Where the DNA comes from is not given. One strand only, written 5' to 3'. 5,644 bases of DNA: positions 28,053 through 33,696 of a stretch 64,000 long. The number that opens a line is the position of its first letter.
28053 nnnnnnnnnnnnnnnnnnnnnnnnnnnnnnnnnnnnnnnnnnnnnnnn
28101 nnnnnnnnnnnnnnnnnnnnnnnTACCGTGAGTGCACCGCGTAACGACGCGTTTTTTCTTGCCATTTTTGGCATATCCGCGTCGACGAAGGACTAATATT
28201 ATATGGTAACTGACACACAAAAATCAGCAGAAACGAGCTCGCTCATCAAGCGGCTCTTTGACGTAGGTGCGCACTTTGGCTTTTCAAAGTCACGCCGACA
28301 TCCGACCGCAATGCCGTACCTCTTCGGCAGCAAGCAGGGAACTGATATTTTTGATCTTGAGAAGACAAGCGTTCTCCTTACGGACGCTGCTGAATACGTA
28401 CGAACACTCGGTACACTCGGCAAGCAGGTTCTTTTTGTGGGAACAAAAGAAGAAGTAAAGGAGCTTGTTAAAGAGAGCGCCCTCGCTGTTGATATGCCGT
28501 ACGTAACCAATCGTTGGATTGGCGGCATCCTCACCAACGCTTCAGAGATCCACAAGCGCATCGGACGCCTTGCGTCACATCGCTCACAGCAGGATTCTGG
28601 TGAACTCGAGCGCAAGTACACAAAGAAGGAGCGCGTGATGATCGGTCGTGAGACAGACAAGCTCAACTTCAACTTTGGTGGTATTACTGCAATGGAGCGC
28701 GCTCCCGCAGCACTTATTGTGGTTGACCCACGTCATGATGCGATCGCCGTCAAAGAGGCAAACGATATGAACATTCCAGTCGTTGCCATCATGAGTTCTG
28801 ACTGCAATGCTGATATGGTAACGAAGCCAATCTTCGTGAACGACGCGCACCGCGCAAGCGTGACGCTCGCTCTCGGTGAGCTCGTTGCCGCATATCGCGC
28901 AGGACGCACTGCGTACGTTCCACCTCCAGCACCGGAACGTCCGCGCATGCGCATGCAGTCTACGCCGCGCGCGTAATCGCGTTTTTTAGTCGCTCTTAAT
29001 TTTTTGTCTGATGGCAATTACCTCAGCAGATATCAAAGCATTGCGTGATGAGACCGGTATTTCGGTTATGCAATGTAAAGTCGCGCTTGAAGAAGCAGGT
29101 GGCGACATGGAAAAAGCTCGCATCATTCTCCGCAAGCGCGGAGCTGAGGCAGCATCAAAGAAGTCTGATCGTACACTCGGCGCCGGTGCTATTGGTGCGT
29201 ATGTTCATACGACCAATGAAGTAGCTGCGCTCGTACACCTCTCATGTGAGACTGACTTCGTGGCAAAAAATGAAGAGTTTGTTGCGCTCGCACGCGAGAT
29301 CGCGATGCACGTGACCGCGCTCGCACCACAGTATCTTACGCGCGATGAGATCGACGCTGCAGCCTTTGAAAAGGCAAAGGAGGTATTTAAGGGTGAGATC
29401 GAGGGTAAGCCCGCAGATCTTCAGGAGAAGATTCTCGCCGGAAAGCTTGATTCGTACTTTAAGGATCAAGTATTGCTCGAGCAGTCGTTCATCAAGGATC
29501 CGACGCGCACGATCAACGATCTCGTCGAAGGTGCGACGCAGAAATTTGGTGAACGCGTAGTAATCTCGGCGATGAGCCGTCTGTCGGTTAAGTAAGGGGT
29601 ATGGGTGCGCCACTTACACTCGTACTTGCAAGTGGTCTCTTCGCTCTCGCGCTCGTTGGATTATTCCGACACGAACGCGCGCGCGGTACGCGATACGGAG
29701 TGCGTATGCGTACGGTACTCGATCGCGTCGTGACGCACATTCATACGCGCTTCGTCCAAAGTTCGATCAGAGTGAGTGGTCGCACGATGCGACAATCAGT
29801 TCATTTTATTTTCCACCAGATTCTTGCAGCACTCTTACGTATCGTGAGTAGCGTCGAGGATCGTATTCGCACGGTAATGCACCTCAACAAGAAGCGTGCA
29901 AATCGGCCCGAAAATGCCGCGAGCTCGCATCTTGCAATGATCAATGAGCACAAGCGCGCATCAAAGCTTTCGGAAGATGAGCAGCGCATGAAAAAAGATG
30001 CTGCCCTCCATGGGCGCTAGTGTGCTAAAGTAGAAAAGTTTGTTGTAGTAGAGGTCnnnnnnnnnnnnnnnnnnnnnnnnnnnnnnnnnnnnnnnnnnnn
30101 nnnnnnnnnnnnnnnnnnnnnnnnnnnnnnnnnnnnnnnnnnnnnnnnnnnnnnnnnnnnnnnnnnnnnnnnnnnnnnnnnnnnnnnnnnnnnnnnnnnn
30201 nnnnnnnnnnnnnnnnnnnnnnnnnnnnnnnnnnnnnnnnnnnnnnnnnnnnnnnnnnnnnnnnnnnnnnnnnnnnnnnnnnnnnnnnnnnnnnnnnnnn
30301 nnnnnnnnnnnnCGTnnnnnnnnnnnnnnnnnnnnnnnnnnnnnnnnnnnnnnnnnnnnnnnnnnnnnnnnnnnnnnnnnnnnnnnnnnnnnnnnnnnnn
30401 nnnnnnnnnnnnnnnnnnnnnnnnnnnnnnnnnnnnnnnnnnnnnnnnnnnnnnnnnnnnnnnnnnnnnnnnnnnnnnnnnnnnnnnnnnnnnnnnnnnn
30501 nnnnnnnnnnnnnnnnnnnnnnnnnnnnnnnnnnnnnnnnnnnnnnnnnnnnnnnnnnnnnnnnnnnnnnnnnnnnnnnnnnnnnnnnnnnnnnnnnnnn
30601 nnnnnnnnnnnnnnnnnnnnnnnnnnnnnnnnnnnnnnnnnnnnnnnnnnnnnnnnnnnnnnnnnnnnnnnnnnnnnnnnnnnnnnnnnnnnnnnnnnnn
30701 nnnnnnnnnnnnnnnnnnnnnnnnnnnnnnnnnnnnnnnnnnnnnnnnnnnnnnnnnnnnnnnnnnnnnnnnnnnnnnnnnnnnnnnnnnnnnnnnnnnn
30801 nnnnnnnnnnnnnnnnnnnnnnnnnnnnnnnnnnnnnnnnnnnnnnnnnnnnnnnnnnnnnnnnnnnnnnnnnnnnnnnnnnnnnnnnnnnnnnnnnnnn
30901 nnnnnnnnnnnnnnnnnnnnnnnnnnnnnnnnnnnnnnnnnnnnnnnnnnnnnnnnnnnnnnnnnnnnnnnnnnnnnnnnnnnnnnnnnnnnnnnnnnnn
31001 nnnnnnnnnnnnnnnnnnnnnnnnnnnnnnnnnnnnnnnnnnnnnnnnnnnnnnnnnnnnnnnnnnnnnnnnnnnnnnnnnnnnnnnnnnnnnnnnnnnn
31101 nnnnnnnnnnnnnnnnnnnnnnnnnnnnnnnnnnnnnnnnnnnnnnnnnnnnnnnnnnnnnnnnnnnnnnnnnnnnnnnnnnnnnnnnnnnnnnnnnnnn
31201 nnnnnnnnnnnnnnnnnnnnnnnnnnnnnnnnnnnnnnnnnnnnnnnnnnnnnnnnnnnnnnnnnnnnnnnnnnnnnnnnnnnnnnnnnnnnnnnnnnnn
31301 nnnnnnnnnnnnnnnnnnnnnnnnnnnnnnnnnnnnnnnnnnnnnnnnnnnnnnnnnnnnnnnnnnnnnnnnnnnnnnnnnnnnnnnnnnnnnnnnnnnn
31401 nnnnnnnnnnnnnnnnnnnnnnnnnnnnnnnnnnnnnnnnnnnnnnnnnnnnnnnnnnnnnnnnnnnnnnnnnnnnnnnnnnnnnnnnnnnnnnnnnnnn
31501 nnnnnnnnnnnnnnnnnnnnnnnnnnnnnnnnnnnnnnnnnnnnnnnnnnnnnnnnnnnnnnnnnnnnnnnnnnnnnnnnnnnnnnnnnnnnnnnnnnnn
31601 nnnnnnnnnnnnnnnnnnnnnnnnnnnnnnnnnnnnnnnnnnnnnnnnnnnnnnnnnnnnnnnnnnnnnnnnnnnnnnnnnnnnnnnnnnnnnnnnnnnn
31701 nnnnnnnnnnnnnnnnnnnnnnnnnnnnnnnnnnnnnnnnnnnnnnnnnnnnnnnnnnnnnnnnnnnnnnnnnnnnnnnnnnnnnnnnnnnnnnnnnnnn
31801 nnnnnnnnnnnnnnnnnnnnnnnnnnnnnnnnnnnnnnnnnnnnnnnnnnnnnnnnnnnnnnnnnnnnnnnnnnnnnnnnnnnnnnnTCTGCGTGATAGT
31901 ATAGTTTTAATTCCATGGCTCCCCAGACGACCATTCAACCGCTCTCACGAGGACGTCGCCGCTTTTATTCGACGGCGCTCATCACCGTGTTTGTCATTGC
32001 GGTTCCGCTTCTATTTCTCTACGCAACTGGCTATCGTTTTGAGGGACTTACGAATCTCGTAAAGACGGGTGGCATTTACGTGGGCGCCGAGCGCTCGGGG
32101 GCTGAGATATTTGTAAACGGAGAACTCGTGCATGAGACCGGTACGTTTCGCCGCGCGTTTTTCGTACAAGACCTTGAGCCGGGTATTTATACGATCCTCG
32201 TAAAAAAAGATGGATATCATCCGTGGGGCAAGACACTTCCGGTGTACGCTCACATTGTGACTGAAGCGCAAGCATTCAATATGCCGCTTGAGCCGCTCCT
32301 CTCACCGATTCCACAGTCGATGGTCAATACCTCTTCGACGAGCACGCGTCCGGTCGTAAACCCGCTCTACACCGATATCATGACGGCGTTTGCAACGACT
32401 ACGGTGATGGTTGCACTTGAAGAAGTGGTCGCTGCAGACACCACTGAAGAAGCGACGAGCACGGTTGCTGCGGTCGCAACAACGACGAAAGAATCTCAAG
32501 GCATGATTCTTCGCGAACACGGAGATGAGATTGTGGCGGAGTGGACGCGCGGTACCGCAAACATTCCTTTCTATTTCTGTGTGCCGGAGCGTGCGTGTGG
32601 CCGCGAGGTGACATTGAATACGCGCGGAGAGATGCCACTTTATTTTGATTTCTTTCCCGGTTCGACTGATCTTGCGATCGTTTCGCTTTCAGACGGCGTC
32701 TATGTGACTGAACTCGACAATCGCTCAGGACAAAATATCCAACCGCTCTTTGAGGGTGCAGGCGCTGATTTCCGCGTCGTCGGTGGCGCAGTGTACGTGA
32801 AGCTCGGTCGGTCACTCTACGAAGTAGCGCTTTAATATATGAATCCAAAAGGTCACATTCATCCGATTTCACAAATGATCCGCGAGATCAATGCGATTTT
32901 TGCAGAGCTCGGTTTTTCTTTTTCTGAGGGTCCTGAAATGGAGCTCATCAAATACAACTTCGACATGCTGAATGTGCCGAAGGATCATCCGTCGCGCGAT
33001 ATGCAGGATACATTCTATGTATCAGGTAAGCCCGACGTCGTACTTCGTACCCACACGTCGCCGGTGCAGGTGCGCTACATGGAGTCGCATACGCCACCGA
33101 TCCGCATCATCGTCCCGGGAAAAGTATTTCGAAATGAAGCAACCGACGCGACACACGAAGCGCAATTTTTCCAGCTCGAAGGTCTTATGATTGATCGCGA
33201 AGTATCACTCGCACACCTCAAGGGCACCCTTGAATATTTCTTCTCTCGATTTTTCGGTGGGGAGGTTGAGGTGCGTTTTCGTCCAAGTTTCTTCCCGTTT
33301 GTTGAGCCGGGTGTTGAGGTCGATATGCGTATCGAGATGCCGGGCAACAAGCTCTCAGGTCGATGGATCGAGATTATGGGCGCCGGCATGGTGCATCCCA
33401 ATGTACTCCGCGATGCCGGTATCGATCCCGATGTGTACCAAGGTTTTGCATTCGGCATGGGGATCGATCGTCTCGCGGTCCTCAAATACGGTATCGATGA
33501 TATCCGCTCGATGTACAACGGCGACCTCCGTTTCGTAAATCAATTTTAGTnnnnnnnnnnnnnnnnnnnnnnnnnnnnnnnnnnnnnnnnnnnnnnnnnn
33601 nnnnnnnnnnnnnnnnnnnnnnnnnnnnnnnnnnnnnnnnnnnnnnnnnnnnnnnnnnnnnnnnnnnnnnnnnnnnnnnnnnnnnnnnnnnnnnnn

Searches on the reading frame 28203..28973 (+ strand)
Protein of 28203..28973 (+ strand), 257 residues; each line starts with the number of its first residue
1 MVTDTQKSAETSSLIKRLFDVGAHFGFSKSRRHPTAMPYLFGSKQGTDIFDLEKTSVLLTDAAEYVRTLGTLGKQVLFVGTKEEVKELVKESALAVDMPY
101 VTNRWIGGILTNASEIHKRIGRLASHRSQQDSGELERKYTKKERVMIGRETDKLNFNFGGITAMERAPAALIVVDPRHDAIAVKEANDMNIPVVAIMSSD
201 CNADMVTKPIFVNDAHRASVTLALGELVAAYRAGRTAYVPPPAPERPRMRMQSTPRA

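Call 39: search_protein_families(library=pfam, proteins=[window:28203-28973:+], max_evalue=0.001)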
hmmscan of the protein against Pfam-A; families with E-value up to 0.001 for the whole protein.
window:28203-28973:+ (257 aa): 1 family
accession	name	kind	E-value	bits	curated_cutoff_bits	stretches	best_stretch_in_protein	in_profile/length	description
PF00318.25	Ribosomal_S2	-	4.2e-63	212.9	26.1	1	18-233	1-215/216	Ribosomal protein S2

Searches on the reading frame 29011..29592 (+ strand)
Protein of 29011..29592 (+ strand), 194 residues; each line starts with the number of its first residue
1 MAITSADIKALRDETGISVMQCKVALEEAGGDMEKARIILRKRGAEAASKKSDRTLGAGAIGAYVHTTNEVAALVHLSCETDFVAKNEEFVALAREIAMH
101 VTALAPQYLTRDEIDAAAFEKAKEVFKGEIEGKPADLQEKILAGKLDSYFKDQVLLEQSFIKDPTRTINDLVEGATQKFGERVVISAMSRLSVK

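Call 39: search_protein_families(library=pfam, proteins=[window:29011-29592:+], max_evalue=0.001)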
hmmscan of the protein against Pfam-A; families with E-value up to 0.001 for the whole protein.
window:29011-29592:+ (194 aa): 2 families
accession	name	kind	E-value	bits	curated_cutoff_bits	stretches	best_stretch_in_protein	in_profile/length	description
PF00889.24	EF_TS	-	1.6e-30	106.7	27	1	58-178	79-193/204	Elongation factor TS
PF25025.1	EF-Ts_N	-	0.00021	21.6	33.2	1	6-42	15-52/60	Elongation factor Ts, mitochondrial, N-terminal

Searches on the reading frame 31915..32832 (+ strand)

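Call 39: search_protein_families(library=pfam, proteins=[window:31915-32832:+], max_evalue=0.001)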
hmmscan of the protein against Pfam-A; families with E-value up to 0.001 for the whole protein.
window:31915-32832:+ (306 aa): 1 family
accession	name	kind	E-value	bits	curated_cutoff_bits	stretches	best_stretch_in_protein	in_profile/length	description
PF08308.17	PEGA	-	2.3e-05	24.6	20.8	1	52-119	2-64/71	PEGA domain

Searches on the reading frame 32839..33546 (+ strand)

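Call 40: search_protein_families(library=pfam, proteins=[window:32839-33546:+], max_evalue=0.001)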
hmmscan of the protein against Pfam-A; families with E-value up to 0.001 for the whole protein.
window:32839-33546:+ (236 aa): 1 family
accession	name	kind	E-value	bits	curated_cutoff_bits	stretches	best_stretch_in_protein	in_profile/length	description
PF01409.25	tRNA-synt_2d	-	7e-97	324.2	19.8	1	3-236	12-246/246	tRNA synthetases class II core domain (F)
